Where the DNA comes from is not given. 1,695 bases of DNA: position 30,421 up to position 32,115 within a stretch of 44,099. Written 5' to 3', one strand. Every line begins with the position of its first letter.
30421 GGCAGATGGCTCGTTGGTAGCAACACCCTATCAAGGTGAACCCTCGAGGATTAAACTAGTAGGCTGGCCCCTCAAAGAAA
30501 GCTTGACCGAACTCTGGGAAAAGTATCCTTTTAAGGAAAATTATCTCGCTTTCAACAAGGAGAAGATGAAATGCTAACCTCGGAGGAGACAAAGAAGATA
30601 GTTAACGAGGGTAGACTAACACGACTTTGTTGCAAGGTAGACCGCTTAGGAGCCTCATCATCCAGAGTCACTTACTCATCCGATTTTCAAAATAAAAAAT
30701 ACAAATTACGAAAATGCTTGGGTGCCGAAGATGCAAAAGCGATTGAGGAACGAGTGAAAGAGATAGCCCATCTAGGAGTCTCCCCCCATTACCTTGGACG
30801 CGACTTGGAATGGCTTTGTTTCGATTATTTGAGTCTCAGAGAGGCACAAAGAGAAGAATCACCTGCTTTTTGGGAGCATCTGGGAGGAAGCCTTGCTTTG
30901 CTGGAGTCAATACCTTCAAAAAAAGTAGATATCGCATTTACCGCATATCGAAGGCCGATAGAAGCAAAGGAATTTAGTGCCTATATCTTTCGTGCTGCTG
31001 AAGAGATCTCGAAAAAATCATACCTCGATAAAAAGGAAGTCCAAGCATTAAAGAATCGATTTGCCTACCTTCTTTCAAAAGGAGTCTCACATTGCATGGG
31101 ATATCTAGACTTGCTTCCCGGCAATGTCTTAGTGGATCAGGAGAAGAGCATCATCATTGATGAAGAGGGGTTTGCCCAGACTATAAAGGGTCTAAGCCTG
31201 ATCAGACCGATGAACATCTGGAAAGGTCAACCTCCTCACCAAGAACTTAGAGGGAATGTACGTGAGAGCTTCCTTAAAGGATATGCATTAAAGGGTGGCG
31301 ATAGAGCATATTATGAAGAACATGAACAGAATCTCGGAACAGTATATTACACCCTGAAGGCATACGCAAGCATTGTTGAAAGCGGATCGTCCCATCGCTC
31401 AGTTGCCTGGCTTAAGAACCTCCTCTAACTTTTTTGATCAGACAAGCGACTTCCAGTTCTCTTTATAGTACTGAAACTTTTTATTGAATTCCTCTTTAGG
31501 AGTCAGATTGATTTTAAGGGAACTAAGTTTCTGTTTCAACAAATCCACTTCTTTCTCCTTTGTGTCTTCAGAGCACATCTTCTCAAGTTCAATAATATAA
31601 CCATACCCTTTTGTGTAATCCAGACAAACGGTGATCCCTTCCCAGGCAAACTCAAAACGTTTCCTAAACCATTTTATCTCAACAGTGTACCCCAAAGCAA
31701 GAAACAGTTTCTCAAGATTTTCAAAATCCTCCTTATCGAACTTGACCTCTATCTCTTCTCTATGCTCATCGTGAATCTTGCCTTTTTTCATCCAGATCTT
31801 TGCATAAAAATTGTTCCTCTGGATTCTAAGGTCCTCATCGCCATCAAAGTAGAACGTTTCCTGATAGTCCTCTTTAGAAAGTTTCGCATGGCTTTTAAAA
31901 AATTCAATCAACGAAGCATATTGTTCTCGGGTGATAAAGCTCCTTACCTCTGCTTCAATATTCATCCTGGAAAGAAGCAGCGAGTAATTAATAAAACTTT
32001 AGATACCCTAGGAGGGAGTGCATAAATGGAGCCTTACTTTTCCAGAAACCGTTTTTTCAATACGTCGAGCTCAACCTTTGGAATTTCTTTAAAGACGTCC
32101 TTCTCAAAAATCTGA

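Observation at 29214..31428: Translationally coupled operon: SpoT/Mesh1-type HD hydrolase, radical SAM enzyme and kinase-fold protein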

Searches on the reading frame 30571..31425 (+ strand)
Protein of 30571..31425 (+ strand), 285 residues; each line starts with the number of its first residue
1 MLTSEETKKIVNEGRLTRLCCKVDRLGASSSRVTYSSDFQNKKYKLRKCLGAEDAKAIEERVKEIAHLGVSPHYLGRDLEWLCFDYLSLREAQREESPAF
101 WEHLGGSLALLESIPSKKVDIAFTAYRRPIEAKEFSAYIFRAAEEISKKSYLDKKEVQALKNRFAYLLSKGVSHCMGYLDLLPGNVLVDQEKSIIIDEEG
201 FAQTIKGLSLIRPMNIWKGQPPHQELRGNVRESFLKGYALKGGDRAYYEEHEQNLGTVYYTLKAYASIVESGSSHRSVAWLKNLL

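Call 3: search_protein_families(library=pfam, proteins=[window:30571-31425:+], max_evalue=1)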
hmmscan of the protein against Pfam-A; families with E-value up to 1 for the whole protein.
window:30571-31425:+ (285 aa): 2 families
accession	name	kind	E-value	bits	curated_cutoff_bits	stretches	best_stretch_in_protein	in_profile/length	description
PF01636.29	APH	-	0.0015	18.8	23.2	1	80-197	71-193/239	Phosphotransferase enzyme family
PF09711.16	Cas_Csn2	-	0.031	14.4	23.7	1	142-205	113-176/181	CRISPR-associated protein (Cas_Csn2)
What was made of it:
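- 30571..31428 (+): Choline-kinase/APH/FN3K-fold small-molecule kinase, 285 aa. Core component, translationally coupled to the rSAM through a 7-nt overlap. Pfam APH scores 18.8 bits, below its cut-off of 23.2 (call 3).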

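Call 4: search_protein_families(library=ncbifam, proteins=[window:30571-31425:+], max_evalue=1)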
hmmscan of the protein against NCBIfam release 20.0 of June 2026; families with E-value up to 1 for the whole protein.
window:30571-31425:+ (285 aa): 0 families

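Call 5: search_protein_families(library=padloc, proteins=[window:30571-31425:+], max_evalue=1)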
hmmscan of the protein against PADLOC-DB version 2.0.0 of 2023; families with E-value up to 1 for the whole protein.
window:30571-31425:+ (285 aa): 0 families

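Call 11: search_solved_structures(query=window:30571-31425:+, max_evalue=1, show_alignments=2)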
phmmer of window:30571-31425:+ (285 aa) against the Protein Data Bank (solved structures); distinct sequences matched with E-value up to 1: 52.
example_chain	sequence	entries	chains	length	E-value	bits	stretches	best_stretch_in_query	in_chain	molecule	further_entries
4d53_A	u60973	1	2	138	0.43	13.1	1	130-244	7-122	BB0689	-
9ru8_SK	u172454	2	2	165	0.58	12.7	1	118-225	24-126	Small ribosomal subunit protein eS10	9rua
1ydr_E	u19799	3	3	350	0.64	12.5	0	176-208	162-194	C-AMP-DEPENDENT PROTEIN KINASE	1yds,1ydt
1q8t_A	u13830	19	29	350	0.64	12.5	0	176-208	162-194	cAMP-dependent protein kinase, alpha-catalytic subunit | CAMP-DEPENDENT PROTEIN KINASE | cAMP-dependent protein kinase catalytic subunit alpha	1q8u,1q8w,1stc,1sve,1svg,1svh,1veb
3dnd_A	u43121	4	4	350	0.64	12.5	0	176-208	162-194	cAMP-dependent protein kinase catalytic subunit alpha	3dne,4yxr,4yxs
2c1a_A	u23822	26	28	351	0.64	12.5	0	176-208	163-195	CAMP-DEPENDENT PROTEIN KINASE | cAMP-dependent protein kinase, alpha-catalytic subunit | cAMP-dependent protein kinase catalytic subunit alpha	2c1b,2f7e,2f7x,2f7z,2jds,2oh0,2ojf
8q7z_Aj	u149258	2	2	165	0.64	12.5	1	112-224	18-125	Ribosomal protein S10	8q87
4wb6_A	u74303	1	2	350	0.64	12.5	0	176-208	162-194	cAMP-dependent protein kinase catalytic subunit alpha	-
8sf8_A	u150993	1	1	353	0.65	12.5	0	176-208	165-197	cAMP-dependent protein kinase catalytic subunit alpha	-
4wb5_A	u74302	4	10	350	0.66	12.5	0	176-208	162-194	cAMP-dependent protein kinase catalytic subunit alpha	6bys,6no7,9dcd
3agl_A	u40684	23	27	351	0.66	12.5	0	176-208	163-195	cAMP-dependent protein kinase catalytic subunit alpha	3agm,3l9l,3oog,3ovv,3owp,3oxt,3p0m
4dfy_A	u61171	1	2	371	0.66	12.5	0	176-209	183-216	cAMP-dependent protein kinase catalytic subunit alpha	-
3nx8_A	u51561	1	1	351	0.66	12.5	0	176-208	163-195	cAMP-dependent protein kinase catalytic subunit alpha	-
6c0u_A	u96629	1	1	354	0.67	12.5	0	176-208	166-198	cAMP-dependent protein kinase catalytic subunit alpha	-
2uzt_A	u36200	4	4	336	0.7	12.4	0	176-208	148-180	CAMP-DEPENDENT PROTEIN KINASE, ALPHA-CATALYTIC SUBUNIT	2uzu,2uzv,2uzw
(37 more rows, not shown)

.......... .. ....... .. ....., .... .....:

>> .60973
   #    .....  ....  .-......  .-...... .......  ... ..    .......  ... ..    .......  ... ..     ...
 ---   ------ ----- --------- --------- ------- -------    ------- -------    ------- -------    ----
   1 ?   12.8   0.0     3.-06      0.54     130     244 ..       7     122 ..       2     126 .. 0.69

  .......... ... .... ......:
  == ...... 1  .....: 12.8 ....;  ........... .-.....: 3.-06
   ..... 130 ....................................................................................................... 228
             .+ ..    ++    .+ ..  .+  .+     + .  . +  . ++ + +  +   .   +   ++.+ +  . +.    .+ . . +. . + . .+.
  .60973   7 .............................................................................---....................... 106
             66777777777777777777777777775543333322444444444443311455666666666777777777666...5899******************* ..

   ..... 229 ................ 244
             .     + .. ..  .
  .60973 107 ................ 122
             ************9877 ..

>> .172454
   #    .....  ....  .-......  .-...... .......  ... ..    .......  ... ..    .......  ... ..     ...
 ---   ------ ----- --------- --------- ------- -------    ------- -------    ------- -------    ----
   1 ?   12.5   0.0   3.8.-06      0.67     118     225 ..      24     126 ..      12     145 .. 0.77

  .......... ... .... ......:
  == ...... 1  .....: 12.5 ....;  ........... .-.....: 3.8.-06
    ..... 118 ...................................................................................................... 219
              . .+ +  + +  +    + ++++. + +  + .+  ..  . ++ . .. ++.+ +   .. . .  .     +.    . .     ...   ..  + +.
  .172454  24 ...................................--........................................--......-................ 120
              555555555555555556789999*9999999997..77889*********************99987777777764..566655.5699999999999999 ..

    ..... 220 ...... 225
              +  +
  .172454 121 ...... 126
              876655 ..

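Call 22: find_homologous_proteins(query=window:30571-31425:+, max_evalue=0.001)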
Query window:30571-31425:+ (285 aa): 3 proteins with E <= 0.001 among 1605 candidates.
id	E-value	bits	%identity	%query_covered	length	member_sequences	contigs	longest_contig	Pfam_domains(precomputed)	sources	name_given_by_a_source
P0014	1.2e-152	525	100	83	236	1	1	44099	-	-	-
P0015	2.5e-88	314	52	100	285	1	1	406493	-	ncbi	-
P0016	8.0e-69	250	43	99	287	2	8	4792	-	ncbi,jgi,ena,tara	tara:strand:+ start:1108 stop:1971 length:864 start_codon:yes stop_codon:yes gene_type:complete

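Call 25: find_homologous_proteins(query=A1, max_evalue=0.001)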
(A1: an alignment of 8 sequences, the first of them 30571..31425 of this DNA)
Query A1 (8 sequences) (285 aa, profile of the alignment): 10 proteins with E <= 0.001 among 6968 candidates.
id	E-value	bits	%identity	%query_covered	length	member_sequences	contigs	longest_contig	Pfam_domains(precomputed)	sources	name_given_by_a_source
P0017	2.8e-131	455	43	99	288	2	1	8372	-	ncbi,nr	ncbi:MAG: hypothetical protein KKA62_04395 [Nanoarchaeota archaeon]|nr:hypothetical protein [Nanoarc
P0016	7.6e-130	451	43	99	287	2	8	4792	-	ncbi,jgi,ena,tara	tara:strand:+ start:1108 stop:1971 length:864 start_codon:yes stop_codon:yes gene_type:complete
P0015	9.0e-128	444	52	100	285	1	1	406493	-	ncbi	-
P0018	5.1e-123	428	44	100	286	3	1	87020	-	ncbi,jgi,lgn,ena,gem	-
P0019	4.7e-118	412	35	100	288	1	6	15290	-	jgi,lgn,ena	-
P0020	2.5e-113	396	39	93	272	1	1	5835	-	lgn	-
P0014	4.9e-101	356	100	83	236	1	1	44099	-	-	-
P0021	8.1e-97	342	35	91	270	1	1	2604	-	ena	-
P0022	1.6e-92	328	34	78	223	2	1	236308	-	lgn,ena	-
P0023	3.2e-68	248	31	83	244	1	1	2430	-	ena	-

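Call 49: predict_structure(alignment_id=A4)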
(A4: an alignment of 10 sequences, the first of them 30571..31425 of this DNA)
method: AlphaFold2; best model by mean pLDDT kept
length: 285 residues; sequences in the alignment: 10
mean_pLDDT: 90.4   pTM: 0.89
mean pLDDT of the five models: 90.4, 89.8, 81.4, 78.1, 76.2
residues with pLDDT >= 90: 204; 70-90: 63; 50-70: 14; < 50: 4
segments of 3 or more residues with pLDDT < 50: none
pLDDT, mean of each block of 10 residues (from residue 1): 93 90 57 90 94 94 94 96 94 86 97 96 84 96 95 97 97 93 87 89 95 75 73 97 97 96 91 87 92
secondary structure, 60 per line:
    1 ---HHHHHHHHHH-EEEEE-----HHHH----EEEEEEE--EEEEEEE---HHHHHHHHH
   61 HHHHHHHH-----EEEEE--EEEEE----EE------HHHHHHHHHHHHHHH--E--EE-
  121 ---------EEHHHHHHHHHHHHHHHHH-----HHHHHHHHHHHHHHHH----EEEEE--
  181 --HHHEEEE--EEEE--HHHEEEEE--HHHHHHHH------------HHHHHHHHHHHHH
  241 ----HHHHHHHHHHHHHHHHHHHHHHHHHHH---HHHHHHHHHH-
elements in order: H4-13 E15-19 H25-28 E33-39 E42-48 H52-68 E74-78 E81-85 H98-112 H132-148 H154-169 E174-178 E186-189 E192-195 E201-205 H208-215 H228-240 H245-271 H275-284
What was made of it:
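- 30571..31428 (+): AF2 model pLDDT is 90 (call 49).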

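Call 51: search_protein_representatives(alignment_id=A4)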
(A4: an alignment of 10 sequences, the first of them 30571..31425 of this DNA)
Query: 10 sequences, 283 profile positions. Proteins with E-value up to 0.001 (for the whole library): 122; up to 1e-10: 22; up to 1e-30: 7. The best 122 are listed.
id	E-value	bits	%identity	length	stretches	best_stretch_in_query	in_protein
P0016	2.4e-123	427.4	-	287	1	1-282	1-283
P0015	3.1e-122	423.8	-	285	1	1-282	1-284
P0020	1.1e-113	395.8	-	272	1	8-281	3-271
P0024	8.2e-97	340.4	-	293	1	1-282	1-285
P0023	1.0e-93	330.2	-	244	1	36-280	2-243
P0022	9.6e-93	327.0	-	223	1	56-280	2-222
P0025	1.6e-45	172.1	-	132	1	158-282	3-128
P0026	1.8e-20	89.9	-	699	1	29-254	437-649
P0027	1.8e-20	89.9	-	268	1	32-281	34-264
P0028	2.8e-20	89.3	-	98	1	1-100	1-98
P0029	5.4e-15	71.9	-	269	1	29-236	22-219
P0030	2.2e-14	69.9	-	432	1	27-257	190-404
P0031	3.9e-14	69.1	-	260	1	32-211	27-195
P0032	2.7e-13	66.4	-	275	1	27-261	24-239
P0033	5.9e-13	65.2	-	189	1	30-201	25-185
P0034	4.4e-12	62.4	-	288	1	8-222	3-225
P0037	1.4e-11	60.7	-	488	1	29-208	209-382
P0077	1.1e-06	44.6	-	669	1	37-267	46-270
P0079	1.5e-06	44.3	-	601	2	75-204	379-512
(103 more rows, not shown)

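Call 52: search_protein_families(library=pfam, proteins=[P0026, P0027, P0029, P0030, P0031, P0032, P0037, P0034, P0077, P0079], max_evalue=0.01)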
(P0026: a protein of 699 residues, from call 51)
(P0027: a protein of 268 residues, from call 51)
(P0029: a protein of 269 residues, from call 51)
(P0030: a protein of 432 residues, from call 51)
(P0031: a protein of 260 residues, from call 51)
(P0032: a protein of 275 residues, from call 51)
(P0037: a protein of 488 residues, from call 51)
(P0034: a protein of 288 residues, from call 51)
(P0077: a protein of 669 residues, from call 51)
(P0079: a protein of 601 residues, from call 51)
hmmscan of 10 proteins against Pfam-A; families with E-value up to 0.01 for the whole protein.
P0026 (699 aa): 6 families
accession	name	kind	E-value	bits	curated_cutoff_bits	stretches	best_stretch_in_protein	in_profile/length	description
PF00534.26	Glycos_transf_1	-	5.8e-35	120.8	26.4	1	191-365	2-171/172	Glycosyl transferases group 1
PF13692.12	Glyco_trans_1_4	-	6.6e-28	98.2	27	1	206-352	3-142/142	Glycosyl transferases group 1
PF13439.12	Glyco_transf_4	-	2.2e-14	54.3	28.5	1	16-185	3-170/170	Glycosyltransferase Family 4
PF13524.12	Glyco_trans_1_2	-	1.7e-12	47.9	25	1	234-381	13-143/144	Glycosyl transferase-like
PF13579.12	Glyco_trans_4_4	-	3.4e-05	24.7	29.7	1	16-180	2-158/158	Glycosyl transferase 4-like domain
PF01633.27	Choline_kinase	-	0.0057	16.4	29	0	467-598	46-187/300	Choline/ethanolamine kinase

P0027 (268 aa): 0 families

P0029 (269 aa): 0 families

P0030 (432 aa): 19 families
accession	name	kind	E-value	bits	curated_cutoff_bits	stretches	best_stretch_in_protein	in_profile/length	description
PF13671.12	AAA_33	-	2.5e-12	47.7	27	1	5-124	2-123/143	AAA domain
PF13238.12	AAA_18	-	4.4e-11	43.8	29.4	1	5-120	1-112/128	AAA domain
PF08433.16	KTI12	-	2e-07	31.3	22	1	5-122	4-122/271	Chromatin associated protein KTI12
PF13207.12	AAA_17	-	2.3e-06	28.4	27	1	9-120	2-123/136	AAA domain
PF01202.28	SKI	-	5.2e-06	27.1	22.1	1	12-121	2-107/159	Shikimate kinase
PF07931.18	CPT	-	8.4e-05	22.9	22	1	5-149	4-158/172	Chloramphenicol phosphotransferase-like protein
PF01712.25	dNK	-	9e-05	22.8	27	0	6-41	2-35/203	Deoxynucleoside kinase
PF00910.28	RNA_helicase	-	0.00037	21.4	21.5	1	5-47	1-40/105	RNA helicase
PF13173.12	AAA_14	-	0.0008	19.9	27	1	4-84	4-73/129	AAA domain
PF00004.35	AAA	-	0.0011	19.8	21.2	1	5-34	1-30/131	ATPase family associated with various cellular activities (AAA)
PF13521.12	AAA_28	-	0.0013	19.4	27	1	5-81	2-81/164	AAA domain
PF07728.20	AAA_5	-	0.002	18.6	22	1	5-81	2-74/139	AAA domain (dynein-related subfamily)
PF20720.3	nSTAND3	-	0.0023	18.1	27.2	1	4-43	19-61/155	Novel STAND NTPase 3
PF01636.29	APH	-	0.0033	17.7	23.2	1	237-343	70-188/239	Phosphotransferase enzyme family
PF01583.26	APS_kinase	-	0.0035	17.8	21.1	1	3-118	3-120/152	Adenylylsulphate kinase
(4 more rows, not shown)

P0031 (260 aa): 1 family
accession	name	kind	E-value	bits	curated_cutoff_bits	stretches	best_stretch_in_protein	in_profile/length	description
PF01636.29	APH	-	0.00067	19.9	23.2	1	27-213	12-230/239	Phosphotransferase enzyme family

P0032 (275 aa): 2 families
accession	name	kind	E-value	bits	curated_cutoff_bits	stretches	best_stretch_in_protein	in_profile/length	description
PF01633.27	Choline_kinase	-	0.0043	16.9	29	0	79-237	69-240/300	Choline/ethanolamine kinase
PF01636.29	APH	-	0.0097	16.1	23.2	0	30-139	13-143/239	Phosphotransferase enzyme family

P0037 (488 aa): 1 family
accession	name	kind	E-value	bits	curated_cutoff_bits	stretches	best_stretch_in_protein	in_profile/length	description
PF13579.12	Glyco_trans_4_4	-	0.0002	22.2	29.7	1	62-153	53-149/158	Glycosyl transferase 4-like domain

P0034 (288 aa): 1 family
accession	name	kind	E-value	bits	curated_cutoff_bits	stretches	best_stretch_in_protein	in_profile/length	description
PF01633.27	Choline_kinase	-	9.5e-11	42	29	1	20-228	6-219/300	Choline/ethanolamine kinase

P0077 (669 aa): 5 families
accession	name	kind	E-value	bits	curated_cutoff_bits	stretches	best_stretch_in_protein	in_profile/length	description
PF00534.26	Glycos_transf_1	-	1.3e-33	116.4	26.4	1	479-643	9-170/172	Glycosyl transferases group 1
PF13692.12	Glyco_trans_1_4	-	5.5e-29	101.7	27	1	487-630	3-141/142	Glycosyl transferases group 1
PF13439.12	Glyco_transf_4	-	2.9e-08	34.4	28.5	1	351-470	36-168/170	Glycosyltransferase Family 4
PF20706.3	GT4-conflict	-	3.9e-07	29.8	26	1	431-593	141-309/385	Family 4 Glycosyltransferase in conflict systems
PF13524.12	Glyco_trans_1_2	-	0.00065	20.1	25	1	513-657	13-140/144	Glycosyl transferase-like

P0079 (601 aa): 2 families
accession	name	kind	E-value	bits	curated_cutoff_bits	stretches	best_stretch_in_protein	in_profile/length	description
PF01636.29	APH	-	3.9e-17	63.2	23.2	2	327-501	10-191/239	Phosphotransferase enzyme family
PF01633.27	Choline_kinase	-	5.8e-09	36.1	29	2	77-212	68-197/300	Choline/ethanolamine kinase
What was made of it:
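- Distant relatives of the kinase are fused to GT4 glycosyltransferases (calls 51, 52), which would fit a sugar or glycan substrate.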

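Call 53: fold_search(model_id=the predicted structure, library=pdb)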
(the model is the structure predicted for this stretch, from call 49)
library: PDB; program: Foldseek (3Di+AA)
matches with E <= 10: 1061; with E <= 0.001: 230
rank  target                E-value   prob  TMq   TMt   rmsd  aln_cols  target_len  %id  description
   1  2qg7_A                2.7e-09  1.00  0.64  0.51   6.1       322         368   11  Plasmodium vivax ethanolamine kinase Pv091845 (released 2007-07-24)
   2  2ppq                  3.2e-09  1.00  0.64  0.60   6.6       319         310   13  Crystal structure of the homoserine kinase from Agrobacterium tumefaciens (released 2007-06-05)
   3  3i1a_A                3.4e-09  1.00  0.51  0.45   8.7       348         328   14  Crystal Structure of apo Spectinomycin Phosphotransferase, APH(9)-Ia (released 2010-01-19)
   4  3i0o                  6.6e-09  1.00  0.52  0.46   7.3       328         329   13  Crystal Structure of Spectinomycin Phosphotransferase, APH(9)-Ia, in complex with ADP and Spectinomcyin (released 2010-01-19)
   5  3i1a_B                9.2e-09  1.00  0.50  0.44  10.2       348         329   12  Crystal Structure of apo Spectinomycin Phosphotransferase, APH(9)-Ia (released 2010-01-19)
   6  3jr1_A                1.3e-08  1.00  0.60  0.58   5.6       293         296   11  Crystal structure of Putative fructosamine-3-kinase (YP_719053.1) from HAEMOPHILUS SOMNUS 129PT at 2.32 A resolution (released 2009-09-15)
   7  2qg7_D                1.3e-08  1.00  0.61  0.49   6.9       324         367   13  Plasmodium vivax ethanolamine kinase Pv091845 (released 2007-07-24)
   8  5igh                  1.6e-08  1.00  0.58  0.55   6.8       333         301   14  Macrolide 2'-phosphotransferase type I (released 2017-04-26)
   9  3mes_A                1.7e-08  1.00  0.58  0.48   7.2       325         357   12  Crystal structure of choline kinase from Cryptosporidium parvum Iowa II, cgd3_2030 (released 2010-04-07)
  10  2ckq_B                1.9e-08  1.00  0.58  0.49   7.2       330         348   13  Crystal structure of Human Choline Kinase alpha 2 in complex with Phosphocholine (released 2006-10-04)
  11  9cxo_A                2.2e-08  1.00  0.60  0.59   6.2       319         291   16  Crystal structure of Human FN3K(D217S) mutant bound with ATP (released 2024-12-18)
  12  4cg9                  2.2e-08  1.00  0.59  0.49   6.7       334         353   13  Human choline kinase a1 in complex with compound 12 (released 2014-01-15)
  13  3mes_B                3.8e-08  1.00  0.56  0.46   7.4       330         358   10  Crystal structure of choline kinase from Cryptosporidium parvum Iowa II, cgd3_2030 (released 2010-04-07)
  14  3q2m                  3.8e-08  1.00  0.53  0.47   8.1       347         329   13  Crystal Structure of Spectinomycin Phosphotransferase, APH(9)-Ia, Protein Kinase Inhibitor CKI-7 Complex (released 2011-05-18)
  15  3f7w                  4.3e-08  1.00  0.64  0.63   5.5       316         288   14  Crystal structure of putative fructosamine-3-kinase (YP_290396.1) from THERMOBIFIDA FUSCA YX-ER1 at 1.85 A resolution (released 2008-11-25)
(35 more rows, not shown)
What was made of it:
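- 30571..31428 (+): Foldseek top hits are ethanolamine and choline kinases, homoserine kinase II, APH(9), FN3K and macrolide 2'-phosphotransferases, at E about 1e-9 and TM about 0.6 (call 53).
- On APH / choline-kinase-type small-molecule kinases (PF01636 / PF01633): Foldseek E is about 1e-9 to ChoK, EK, HSK2, APH, FN3K and MPH (call 53).
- The structural neighbours are choline, ethanolamine, fructosamine and aminoglycoside kinases (calls 52, 53).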

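Call 81: find_related_loci(query=P0027, collection=genome_contigs, flank=6000)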
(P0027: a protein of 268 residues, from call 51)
Query P0027 (268 aa) in genome_contigs; peptide patterns used: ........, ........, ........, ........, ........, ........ (x = any residue, [..] = any of these).
306 stretches matched a pattern, but none encodes a relative of the query by tblastn (E <= 1e-3).
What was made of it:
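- Tried and rejected: No locus was found (call 81).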

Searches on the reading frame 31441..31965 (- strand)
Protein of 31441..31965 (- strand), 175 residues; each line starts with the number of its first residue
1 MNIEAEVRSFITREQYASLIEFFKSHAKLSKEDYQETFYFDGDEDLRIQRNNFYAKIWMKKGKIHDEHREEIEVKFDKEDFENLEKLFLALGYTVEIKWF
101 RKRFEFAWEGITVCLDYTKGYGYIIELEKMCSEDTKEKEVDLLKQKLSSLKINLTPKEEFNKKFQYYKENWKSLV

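Call 3: search_protein_families(library=pfam, proteins=[window:31441-31965:-], max_evalue=1)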
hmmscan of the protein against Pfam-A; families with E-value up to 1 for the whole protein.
window:31441-31965:- (175 aa): 3 families
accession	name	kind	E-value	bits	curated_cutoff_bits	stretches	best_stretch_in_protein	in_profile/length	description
PF01928.26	CYTH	-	1.9e-08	34.8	23.2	1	2-139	1-155/179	CYTH domain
PF10706.15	Aminoglyc_resit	-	0.00052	20.6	21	1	60-119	27-86/149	Aminoglycoside-2''-adenylyltransferase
PF01862.21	PvlArgDC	-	0.26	11.6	22.7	1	110-154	83-128/161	Pyruvoyl-dependent arginine decarboxylase (PvlArgDC)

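Call 4: search_protein_families(library=ncbifam, proteins=[window:31441-31965:-], max_evalue=1)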
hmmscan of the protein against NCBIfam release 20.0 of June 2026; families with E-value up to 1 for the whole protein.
window:31441-31965:- (175 aa): 3 families
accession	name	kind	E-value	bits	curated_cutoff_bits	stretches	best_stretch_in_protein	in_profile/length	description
TIGR00318.1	cyaB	equivalog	2.7e-10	40.3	57.95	1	3-163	2-166/174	class IV adenylate cyclase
NF000236.1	linco_LnuA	exception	0.0091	15.9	300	1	61-108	37-83/161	lincosamide nucleotidyltransferase Lnu(A)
NF000478.2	linco_LnuE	exception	0.013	15.7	350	1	59-110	35-85/160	lincosamide nucleotidyltransferase Lnu(E)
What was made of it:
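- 31438..31965 (-): CYTH (triphosphate tunnel metalloenzyme, CyaB-like) protein, convergent with the operon. A possible associate: CYTH proteins of three different subfamilies recur next to the pair. Pfam CYTH at 1.9e-8 and NCBIfam cyaB at 40 bits, below its cut-off of 58 (calls 3, 4).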

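Call 5: search_protein_families(library=padloc, proteins=[window:31441-31965:-], max_evalue=1)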
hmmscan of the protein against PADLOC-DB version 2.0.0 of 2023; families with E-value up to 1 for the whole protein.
window:31441-31965:- (175 aa): 0 families

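Call 75: search_solved_structures(query=window:31441-31965:-, max_evalue=0.01, show_alignments=0)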
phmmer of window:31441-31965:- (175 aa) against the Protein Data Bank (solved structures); distinct sequences matched with E-value up to 0.01: 3.
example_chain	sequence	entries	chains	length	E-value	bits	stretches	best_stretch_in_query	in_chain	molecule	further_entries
1yem_A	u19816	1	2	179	2.1e-06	31.1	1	4-142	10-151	Conserved hypothetical protein Pfu-838710-001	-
2een_A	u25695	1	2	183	0.00017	24.9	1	4-150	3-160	Hypothetical protein PH1819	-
2dc4_A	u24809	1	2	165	0.0019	21.5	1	27-140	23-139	165aa long hypothetical protein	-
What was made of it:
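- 31438..31965 (-): PDB sequence hits are 1yem and 2een (call 75).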
